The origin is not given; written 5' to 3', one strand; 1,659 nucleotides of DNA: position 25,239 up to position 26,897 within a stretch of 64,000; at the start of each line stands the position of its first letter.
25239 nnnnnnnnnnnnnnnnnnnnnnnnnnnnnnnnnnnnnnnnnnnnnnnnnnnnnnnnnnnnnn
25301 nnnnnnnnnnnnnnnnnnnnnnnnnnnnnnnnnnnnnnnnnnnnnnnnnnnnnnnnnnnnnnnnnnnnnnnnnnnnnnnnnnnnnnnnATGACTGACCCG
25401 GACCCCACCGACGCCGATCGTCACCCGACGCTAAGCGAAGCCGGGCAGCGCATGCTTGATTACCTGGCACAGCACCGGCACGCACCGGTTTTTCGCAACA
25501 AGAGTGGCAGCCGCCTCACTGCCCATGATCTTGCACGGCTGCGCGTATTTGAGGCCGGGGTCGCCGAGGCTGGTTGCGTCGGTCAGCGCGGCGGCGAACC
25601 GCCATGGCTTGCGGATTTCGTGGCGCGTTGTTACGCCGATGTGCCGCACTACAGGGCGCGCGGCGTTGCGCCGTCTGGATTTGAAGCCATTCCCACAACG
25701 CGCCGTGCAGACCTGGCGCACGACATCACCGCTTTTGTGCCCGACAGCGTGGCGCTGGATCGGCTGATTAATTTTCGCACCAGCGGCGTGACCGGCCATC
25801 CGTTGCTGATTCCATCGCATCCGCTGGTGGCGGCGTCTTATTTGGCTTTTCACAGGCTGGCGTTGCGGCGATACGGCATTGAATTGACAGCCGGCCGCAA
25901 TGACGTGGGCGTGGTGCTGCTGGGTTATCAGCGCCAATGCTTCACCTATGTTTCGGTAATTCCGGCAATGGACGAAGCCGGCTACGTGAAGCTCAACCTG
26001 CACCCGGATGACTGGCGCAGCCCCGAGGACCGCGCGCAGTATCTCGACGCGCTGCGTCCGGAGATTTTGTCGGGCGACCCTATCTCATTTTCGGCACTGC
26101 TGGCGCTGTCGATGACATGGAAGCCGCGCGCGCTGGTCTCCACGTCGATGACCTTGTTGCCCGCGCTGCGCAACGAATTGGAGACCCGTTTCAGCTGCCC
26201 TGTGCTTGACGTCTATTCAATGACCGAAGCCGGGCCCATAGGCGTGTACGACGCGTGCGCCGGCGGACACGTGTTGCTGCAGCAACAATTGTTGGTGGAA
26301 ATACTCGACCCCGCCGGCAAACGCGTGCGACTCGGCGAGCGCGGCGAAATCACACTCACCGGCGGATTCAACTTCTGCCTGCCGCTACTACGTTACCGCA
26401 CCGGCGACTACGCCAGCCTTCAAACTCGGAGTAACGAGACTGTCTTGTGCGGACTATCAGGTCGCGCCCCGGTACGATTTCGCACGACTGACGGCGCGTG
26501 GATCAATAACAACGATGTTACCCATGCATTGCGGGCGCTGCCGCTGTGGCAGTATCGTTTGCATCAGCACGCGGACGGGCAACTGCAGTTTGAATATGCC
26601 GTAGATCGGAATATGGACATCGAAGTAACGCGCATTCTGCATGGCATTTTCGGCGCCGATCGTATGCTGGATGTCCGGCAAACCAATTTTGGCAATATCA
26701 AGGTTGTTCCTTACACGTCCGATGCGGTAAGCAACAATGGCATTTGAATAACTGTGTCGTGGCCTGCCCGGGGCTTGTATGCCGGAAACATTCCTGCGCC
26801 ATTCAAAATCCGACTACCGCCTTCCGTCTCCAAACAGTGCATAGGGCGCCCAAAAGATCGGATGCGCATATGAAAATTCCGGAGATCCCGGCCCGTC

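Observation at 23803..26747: Translationally coupled operon: radical SAM/SPASM enzyme, unknown 196-aa protein, PaaK/F390-synthetase-like adenylating enzyme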

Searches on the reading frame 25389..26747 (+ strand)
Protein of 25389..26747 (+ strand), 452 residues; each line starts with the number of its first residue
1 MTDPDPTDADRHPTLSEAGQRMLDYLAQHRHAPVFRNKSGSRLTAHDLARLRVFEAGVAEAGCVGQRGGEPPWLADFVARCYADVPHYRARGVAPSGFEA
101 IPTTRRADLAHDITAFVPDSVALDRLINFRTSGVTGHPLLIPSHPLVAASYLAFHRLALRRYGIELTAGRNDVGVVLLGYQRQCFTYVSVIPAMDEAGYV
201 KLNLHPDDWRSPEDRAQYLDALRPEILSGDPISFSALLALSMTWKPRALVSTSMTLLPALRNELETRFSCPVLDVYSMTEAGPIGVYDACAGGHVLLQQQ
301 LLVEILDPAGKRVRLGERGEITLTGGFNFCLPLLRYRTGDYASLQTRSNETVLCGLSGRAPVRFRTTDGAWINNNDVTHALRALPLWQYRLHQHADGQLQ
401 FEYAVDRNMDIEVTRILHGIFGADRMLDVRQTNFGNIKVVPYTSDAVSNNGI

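Call 3: search_protein_families(library=pfam, proteins=[window:25389-26747:+], max_evalue=0.1)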
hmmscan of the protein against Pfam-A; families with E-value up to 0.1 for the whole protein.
window:25389-26747:+ (452 aa): 1 family
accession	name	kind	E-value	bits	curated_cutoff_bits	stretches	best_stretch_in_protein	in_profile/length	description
PF00501.34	AMP-binding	-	1.7e-06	27.5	29.9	1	210-325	243-376/384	AMP-binding enzyme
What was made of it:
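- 25389..26747 (+): PaaK-like (ANL superfamily) adenylate-forming enzyme, 452 aa. Its start overlaps the stop of the middle gene (ATGA). PF00501, 27.5 bits (call 3).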

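Call 4: search_protein_families(library=ncbifam, proteins=[window:25389-26747:+], max_evalue=0.1)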
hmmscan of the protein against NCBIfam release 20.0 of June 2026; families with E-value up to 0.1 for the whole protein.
window:25389-26747:+ (452 aa): 9 families
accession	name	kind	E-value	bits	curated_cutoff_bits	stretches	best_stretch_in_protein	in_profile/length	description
NF045666.1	DVU1553_fam_AMP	equivalog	6.7e-24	84.6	300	1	95-347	60-313/331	DVU_1553 family AMP-dependent CoA ligase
NF041878.1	paak_haloarch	equivalog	8.9e-12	44.3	700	1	258-355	214-312/427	phenylacetate--CoA ligase PaaK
NF053551.1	FlxY_rubin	equivalog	4.6e-10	38.8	520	1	260-355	218-310/424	flexirubin biosynthesis putative acyl-CoA ligase FlxY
TIGR02155.1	PA_CoA_ligase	equivalog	1.2e-09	37.2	646.3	1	259-349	210-304/422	phenylacetate--CoA ligase PaaK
NF041217.1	BagE_FevW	exception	5.3e-08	32.2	800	1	247-345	195-292/424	bagremycin/ferroverdin synthetase BagE/FevW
NF004511.1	PRK05852.1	equivalog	0.00066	18.4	650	1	247-325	277-361/505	FadD7 family fatty acid--CoA ligase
NF004229.0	PRK05677.1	subfamily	0.017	13.6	879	1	250-325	332-411/563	long-chain-fatty-acid--CoA ligase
TIGR03335.1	F390_ftsA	equivalog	0.029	13.1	458.7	1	251-355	211-317/445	coenzyme F390 synthetase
NF004837.0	PRK06187.1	subfamily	0.039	12.2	476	1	255-293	297-335/531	long-chain-fatty-acid--CoA ligase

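Call 8: search_solved_structures(query=window:25389-26747:+, max_evalue=0.01)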
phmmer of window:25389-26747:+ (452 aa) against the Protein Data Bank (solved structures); distinct sequences matched with E-value up to 0.01: 7.
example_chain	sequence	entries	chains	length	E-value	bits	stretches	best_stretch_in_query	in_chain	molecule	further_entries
2y4o_A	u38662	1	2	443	8.2e-10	41.5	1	258-399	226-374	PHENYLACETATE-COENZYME A LIGASE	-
9s3l_A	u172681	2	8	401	1e-06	31.3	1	217-345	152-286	Phenylacetate-CoA ligase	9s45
2y27_A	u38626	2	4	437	6.4e-06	28.7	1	101-346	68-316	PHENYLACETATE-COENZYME A LIGASE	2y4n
4r1l_A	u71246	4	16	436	0.00016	24.1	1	261-342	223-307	Phenylacetate-coenzyme A ligase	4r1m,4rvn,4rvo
6wuq_A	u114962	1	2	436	0.00024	23.5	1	254-346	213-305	AjiA1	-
6siw_A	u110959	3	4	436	0.003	19.9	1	254-346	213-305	PaaK-like ligase (AMP-dependent synthetase and ligase) | AMP-dependent synthetase and ligase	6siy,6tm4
6siw_B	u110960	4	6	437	0.003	19.9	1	254-346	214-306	PaaK-like ligase (AMP-dependent synthetase and ligase) | AMP-dependent synthetase and ligase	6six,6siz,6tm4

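Call 14: search_protein_families(library=padloc, proteins=[window:25389-26747:+], max_evalue=0.01)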
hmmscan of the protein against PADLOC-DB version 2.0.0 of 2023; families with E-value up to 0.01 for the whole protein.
window:25389-26747:+ (452 aa): 0 families

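Call 43: search_solved_structures(query=A4, max_evalue=0.001)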
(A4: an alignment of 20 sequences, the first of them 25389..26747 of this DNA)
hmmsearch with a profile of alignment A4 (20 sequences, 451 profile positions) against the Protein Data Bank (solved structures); distinct sequences matched with E-value up to 0.001: 11.
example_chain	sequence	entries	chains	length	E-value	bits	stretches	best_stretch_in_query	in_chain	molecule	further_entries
2y4o_A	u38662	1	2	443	2.2e-15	59.4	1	259-406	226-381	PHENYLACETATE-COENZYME A LIGASE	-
2y27_A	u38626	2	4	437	6.8e-12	48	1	259-361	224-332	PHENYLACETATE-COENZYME A LIGASE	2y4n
9s3l_A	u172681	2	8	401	8.4e-11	44.3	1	221-349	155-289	Phenylacetate-CoA ligase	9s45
6hdw_A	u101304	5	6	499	9.2e-08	34.3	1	256-348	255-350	2-hydroxyisobutyryl-CoA synthetase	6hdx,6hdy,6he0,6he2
4r1l_A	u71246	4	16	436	1.1e-07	34.1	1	262-346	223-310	Phenylacetate-coenzyme A ligase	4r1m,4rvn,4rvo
8atd_C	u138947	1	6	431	6.5e-05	24.9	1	248-326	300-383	Oxalate--CoA ligase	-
8aff_A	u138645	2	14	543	9.2e-05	24.4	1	248-326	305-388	Oxalate--CoA ligase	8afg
6wuq_A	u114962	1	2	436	0.0002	23.3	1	248-346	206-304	AjiA1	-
6siw_A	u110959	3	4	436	0.00035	22.5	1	248-345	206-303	PaaK-like ligase (AMP-dependent synthetase and ligase) | AMP-dependent synthetase and ligase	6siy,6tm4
6siw_B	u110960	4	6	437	0.00035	22.5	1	248-345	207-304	PaaK-like ligase (AMP-dependent synthetase and ligase) | AMP-dependent synthetase and ligase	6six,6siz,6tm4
6qjz_A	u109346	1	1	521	0.00063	21.7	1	248-326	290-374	oxalyl CoA-synthetase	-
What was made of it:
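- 25389..26747 (+): PaaK 2y4o matches at E 2e-15 with a profile (call 43).
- On ANL (adenylate-forming) superfamily: A profile hits PaaK structures at E 2e-15 (call 43).
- On Amino-group carrier protein (LysW-type) system: The ligase is of the ANL type (calls 3, 43).
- Closest known: PaaK-type phenylacetate-CoA ligases and PaaK-like ligases. Same: The best PDB sequence matches are PaaK 2y4o, 2y27 and 9s3l (calls 8, 43).
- All characterised PaaK-like enzymes matched in the PDB act on small acids (calls 8, 43).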

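Call 49: search_dna_similar(query=window:25389-26747:+, collection=phages, mode=protein, max_evalue=0.001, max_rows=15)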
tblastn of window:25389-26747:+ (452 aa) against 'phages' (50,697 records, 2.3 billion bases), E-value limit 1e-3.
Records with a match: 2; places in all: 2; records where one place covers at least 80% of the query: 0.
Best place of each record, by identity: <60% 2.
By first word of the organism name: Bacteriophage 2.
By host as written in the record: - 2.
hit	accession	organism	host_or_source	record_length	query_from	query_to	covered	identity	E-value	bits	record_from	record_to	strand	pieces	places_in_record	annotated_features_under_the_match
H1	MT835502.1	Bacteriophage sp.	human fecal samples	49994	74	381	68%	20.6%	8e-8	61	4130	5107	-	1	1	record has no annotation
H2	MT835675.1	Bacteriophage sp.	human fecal samples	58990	260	399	31%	32.0%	4e-5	52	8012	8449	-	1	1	record has no annotation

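Call 72: find_homologous_proteins(query=window:25389-26747:+)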
Query window:25389-26747:+ (452 aa): 2266 proteins with E <= 0.001 among 8000 candidates; the best 120 are listed.
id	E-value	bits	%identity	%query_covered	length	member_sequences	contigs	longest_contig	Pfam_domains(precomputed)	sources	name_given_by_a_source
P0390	0.0e+0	1044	100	100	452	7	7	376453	PF00501.35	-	-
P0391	4.5e-222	756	75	98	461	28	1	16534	PF00501.35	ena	-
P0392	7.4e-218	742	73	98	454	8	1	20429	PF00501.35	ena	-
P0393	7.9e-208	709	70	100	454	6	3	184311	PF00501.35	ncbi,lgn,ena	-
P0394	1.0e-192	659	67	98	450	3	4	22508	PF00501.35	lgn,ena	-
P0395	8.5e-192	656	66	98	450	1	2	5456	PF00501.35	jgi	jgi:phenylacetate-CoA ligase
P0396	1.4e-190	652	65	98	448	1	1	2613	PF00501.35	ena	-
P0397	1.9e-187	642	65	97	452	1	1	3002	PF00501.35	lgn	-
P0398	4.1e-186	638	65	97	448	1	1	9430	PF00501.35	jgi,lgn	-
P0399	6.8e-186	637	63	98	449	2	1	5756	PF00501.35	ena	-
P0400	2.2e-185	635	65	97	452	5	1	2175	PF00501.35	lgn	-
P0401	2.0e-184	632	64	99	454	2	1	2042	PF00501.35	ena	-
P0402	6.9e-184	630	63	100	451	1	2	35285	PF00501.35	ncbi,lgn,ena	-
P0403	1.1e-178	613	61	98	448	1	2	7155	PF00501.35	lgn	-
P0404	5.6e-178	611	63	99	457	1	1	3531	PF00501.35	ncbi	-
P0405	3.8e-176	605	61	98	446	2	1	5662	PF00501.35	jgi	jgi:phenylacetate-CoA ligase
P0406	8.4e-176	604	61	98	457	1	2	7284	PF00501.35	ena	-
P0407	1.3e-175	603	60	98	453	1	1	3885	PF00501.35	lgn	-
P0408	1.4e-175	603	60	98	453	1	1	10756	PF00501.35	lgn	-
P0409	1.4e-175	603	60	98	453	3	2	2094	PF00501.35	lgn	-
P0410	4.9e-175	601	60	98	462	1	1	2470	PF00501.35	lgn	-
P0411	7.9e-175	600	60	98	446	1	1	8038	PF00501.35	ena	-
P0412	9.9e-175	600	60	98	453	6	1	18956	PF00501.35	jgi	jgi:phenylacetate-CoA ligase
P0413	1.2e-174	600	61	98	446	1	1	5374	PF00501.35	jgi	jgi:phenylacetate-CoA ligase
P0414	8.2e-174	597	61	97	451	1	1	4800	PF00501.35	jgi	jgi:phenylacetate-CoA ligase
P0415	4.7e-173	595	60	98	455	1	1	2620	PF00501.35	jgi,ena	-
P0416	7.6e-173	594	60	100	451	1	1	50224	PF00501.35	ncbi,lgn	-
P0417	8.1e-173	594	61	98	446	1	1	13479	PF00501.35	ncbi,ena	-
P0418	9.5e-173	594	61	98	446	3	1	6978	PF00501.35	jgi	jgi:phenylacetate-CoA ligase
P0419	9.5e-173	594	60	98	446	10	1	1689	PF00501.35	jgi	-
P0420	1.9e-172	593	60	98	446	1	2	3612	PF00501.35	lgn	-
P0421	5.9e-172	591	59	98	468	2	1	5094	PF00501.35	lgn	-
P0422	6.3e-172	591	59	98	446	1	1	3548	PF00501.35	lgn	-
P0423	6.7e-172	591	60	98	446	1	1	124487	PF00501.35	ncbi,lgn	-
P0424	6.8e-172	591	62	97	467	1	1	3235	PF00501.35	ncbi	ncbi:MAG TPA: AMP-binding protein [Longimicrobiaceae bacterium]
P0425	9.4e-172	590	61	97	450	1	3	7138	PF00501.35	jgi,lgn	jgi:phenylacetate-CoA ligase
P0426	1.5e-171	590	61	98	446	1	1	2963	PF00501.35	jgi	jgi:phenylacetate-CoA ligase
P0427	2.3e-171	589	60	98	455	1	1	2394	PF00501.35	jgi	jgi:phenylacetate-CoA ligase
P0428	6.9e-171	587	59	98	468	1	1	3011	PF00501.35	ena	-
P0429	8.8e-171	587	60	97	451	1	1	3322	PF00501.35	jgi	jgi:phenylacetate-CoA ligase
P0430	1.1e-170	587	59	97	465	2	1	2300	PF00501.35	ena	-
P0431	1.2e-170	587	60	98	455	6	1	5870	PF00501.35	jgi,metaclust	metaclust:\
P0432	2.6e-170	586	60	97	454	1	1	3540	PF00501.35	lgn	-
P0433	4.8e-170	585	59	98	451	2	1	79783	PF00501.35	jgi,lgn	-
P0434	4.9e-170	585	61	98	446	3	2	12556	PF00501.35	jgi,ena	-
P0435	5.1e-170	585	62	97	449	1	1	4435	PF00501.35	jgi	jgi:phenylacetate-CoA ligase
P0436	5.3e-170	584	60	98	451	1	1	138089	PF00501.35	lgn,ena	-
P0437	6.0e-170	584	61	98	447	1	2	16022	PF00501.35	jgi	jgi:phenylacetate-CoA ligase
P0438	7.1e-170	584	59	98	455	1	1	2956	PF00501.35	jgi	jgi:phenylacetate-CoA ligase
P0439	8.9e-170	584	60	97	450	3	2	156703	PF00501.35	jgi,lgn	jgi:phenylacetate-CoA ligase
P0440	1.0e-169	584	61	97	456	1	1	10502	PF00501.35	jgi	jgi:phenylacetate-CoA ligase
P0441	1.1e-169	583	59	98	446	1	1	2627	PF00501.35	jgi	jgi:phenylacetate-CoA ligase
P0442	1.3e-169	583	59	98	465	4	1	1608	PF00501.35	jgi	jgi:phenylacetate-CoA ligase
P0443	1.4e-169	583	60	98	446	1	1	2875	PF00501.35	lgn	-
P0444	1.5e-169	583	60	98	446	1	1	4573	PF00501.35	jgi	jgi:phenylacetate-CoA ligase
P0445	1.6e-169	583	60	97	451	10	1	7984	PF00501.35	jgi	-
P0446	2.6e-169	582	59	97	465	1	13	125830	PF00501.35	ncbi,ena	-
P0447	3.5e-169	582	60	98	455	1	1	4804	PF00501.35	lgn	-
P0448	4.5e-169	581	61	97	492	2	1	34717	PF00501.35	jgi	-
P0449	6.0e-169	581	59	98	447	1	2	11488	PF00501.35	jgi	jgi:phenylacetate-CoA ligase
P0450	6.4e-169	581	60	98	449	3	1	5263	PF00501.35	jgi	-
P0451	9.0e-169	580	60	98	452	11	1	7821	PF00501.35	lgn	-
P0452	9.4e-169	580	60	97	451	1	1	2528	PF00501.35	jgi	jgi:phenylacetate-CoA ligase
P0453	1.1e-168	580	59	98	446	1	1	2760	PF00501.35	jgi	jgi:phenylacetate-CoA ligase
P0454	1.2e-168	580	59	98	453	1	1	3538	PF00501.35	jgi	jgi:phenylacetate-CoA ligase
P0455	1.3e-168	580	61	97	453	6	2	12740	PF00501.35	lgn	-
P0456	1.3e-168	580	60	97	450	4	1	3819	PF00501.35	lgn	-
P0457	1.7e-168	580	59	98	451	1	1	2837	PF00501.35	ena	-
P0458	1.9e-168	579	61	97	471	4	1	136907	PF00501.35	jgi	jgi:phenylacetate-CoA ligase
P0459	2.5e-168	579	58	98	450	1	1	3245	PF00501.35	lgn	-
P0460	2.8e-168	579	59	98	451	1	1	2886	PF00501.35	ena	-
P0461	3.1e-168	579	60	98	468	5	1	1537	PF00501.35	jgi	jgi:phenylacetate-CoA ligase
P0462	4.3e-168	578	60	97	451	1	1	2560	PF00501.35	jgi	jgi:phenylacetate-CoA ligase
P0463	5.0e-168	578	59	98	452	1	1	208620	PF00501.35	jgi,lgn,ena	-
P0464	6.4e-168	578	59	97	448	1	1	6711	PF00501.35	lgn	-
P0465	6.8e-168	578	59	97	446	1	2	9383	PF00501.35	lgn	-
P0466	7.9e-168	577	58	98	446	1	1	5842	PF00501.35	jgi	jgi:phenylacetate-CoA ligase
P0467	8.2e-168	577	59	98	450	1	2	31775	PF00501.35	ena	-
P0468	9.7e-168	577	58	98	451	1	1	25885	PF00501.35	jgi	jgi:phenylacetate-CoA ligase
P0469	1.2e-167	577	60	97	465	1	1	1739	PF00501.35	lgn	-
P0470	1.2e-167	577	61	98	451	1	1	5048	PF00501.35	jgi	jgi:phenylacetate-CoA ligase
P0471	1.3e-167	577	59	97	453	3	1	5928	PF00501.35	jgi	jgi:phenylacetate-CoA ligase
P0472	1.5e-167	576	59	97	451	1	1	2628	PF00501.35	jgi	jgi:phenylacetate-coenzyme A ligase PaaK-like adenylate-forming protein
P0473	1.6e-167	576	60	97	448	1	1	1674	PF00501.35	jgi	jgi:phenylacetate-CoA ligase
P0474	1.8e-167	576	58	98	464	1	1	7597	PF00501.35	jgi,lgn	-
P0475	1.9e-167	576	59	98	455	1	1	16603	PF00501.35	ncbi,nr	ncbi:MAG TPA: hypothetical protein VNA89_11220 [Gemmatimonadaceae bacterium]|nr:hypothetical protein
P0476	1.9e-167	576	59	99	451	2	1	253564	PF00501.35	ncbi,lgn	ncbi:MAG: capsule biosynthesis protein CapK [Verrucomicrobiota bacterium]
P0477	2.1e-167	576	59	98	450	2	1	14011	PF00501.35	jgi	jgi:phenylacetate-CoA ligase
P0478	3.3e-167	575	59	97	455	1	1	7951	PF00501.35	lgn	-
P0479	3.5e-167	575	59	98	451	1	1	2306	PF00501.35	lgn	-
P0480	3.7e-167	575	59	98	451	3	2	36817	PF00501.35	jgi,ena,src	jgi:phenylacetate-CoA ligase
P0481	4.2e-167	575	56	98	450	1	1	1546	PF00501.35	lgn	-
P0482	4.7e-167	575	57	98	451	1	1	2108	PF00501.35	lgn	-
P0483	4.7e-167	575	60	97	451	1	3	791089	PF00501.35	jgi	jgi:phenylacetate-CoA ligase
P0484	5.7e-167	574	58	97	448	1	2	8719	PF00501.35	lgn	-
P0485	5.8e-167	574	57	98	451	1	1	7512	PF00501.35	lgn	-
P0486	5.8e-167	574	60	97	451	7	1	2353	PF00501.35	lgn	-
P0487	5.8e-167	574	59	98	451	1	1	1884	PF00501.35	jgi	jgi:phenylacetate-CoA ligase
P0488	7.1e-167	574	60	97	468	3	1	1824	PF00501.35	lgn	-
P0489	7.1e-167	574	59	98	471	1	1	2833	PF00501.35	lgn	-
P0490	7.3e-167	574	60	97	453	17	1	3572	PF00501.35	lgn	-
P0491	1.1e-166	573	58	98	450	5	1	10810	PF00501.35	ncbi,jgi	jgi:phenylacetate-CoA ligase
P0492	1.2e-166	573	59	98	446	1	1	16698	PF00501.35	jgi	jgi:phenylacetate-CoA ligase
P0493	1.2e-166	573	60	97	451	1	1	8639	PF00501.35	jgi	jgi:phenylacetate-CoA ligase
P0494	1.4e-166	573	60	98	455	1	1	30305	PF00501.35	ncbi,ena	-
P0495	1.4e-166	573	59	98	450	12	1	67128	PF00501.35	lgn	-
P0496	1.5e-166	573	59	98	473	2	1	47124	PF00501.35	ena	-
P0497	1.5e-166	573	57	97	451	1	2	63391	PF00501.35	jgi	jgi:phenylacetate-CoA ligase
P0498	1.5e-166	573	59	98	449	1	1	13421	PF00501.35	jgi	jgi:phenylacetate-CoA ligase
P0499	1.6e-166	573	60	98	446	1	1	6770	PF00501.35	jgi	jgi:phenylacetate-CoA ligase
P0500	1.7e-166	573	59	97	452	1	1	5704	PF00501.35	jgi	jgi:phenylacetate-CoA ligase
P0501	2.4e-166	572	59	98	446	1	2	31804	PF00501.35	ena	-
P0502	2.6e-166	572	62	97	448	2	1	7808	PF00501.35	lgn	-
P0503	2.9e-166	572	59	98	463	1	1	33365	PF00501.35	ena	-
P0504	2.9e-166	572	56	100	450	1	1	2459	PF00501.35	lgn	-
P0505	3.1e-166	572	60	97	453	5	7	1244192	PF00501.35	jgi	jgi:phenylacetate-CoA ligase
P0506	3.2e-166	572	58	97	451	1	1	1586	PF00501.35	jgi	jgi:phenylacetate-CoA ligase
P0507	3.3e-166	572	58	97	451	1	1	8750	PF00501.35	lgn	-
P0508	3.3e-166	572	59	98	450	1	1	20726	PF00501.35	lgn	-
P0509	3.4e-166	572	63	88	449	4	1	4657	PF00501.35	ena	-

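Call 73: find_encoding_contigs(protein=P0390, flank=3000, max_places=4)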
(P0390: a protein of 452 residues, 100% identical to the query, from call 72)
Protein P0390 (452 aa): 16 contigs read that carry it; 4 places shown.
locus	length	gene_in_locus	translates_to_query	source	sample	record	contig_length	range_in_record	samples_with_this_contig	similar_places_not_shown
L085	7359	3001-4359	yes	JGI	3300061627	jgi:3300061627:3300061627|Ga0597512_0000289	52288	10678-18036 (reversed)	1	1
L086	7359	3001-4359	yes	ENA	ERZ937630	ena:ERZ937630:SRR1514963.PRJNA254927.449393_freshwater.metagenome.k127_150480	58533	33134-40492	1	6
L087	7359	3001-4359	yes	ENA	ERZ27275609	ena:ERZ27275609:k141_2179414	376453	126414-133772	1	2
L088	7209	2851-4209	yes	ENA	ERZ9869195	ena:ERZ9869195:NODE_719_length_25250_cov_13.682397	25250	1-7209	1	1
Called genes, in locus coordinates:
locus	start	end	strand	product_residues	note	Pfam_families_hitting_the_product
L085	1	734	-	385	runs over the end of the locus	PF02771:Acyl-CoA_dh_N, PF02770:Acyl-CoA_dh_M, PF00441:Acyl-CoA_dh_1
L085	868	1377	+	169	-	PF09351:DUF1993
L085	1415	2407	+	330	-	PF04055:Radical_SAM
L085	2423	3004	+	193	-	-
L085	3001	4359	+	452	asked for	PF00501:AMP-binding (weak)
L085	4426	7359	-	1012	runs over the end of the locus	PF13424:TPR_12 (weak), PF12770:CHAT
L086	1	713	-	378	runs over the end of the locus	PF02771:Acyl-CoA_dh_N, PF02770:Acyl-CoA_dh_M, PF00441:Acyl-CoA_dh_1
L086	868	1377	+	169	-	PF09351:DUF1993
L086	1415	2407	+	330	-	PF04055:Radical_SAM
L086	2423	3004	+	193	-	-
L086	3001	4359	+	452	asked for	PF00501:AMP-binding (weak)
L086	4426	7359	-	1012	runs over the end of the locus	PF13424:TPR_12 (weak), PF12770:CHAT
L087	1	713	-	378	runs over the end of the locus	PF02771:Acyl-CoA_dh_N, PF02770:Acyl-CoA_dh_M, PF00441:Acyl-CoA_dh_1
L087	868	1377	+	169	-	PF09351:DUF1993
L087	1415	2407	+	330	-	PF04055:Radical_SAM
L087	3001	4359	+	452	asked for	PF00501:AMP-binding (weak)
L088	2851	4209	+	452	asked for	PF00501:AMP-binding (weak)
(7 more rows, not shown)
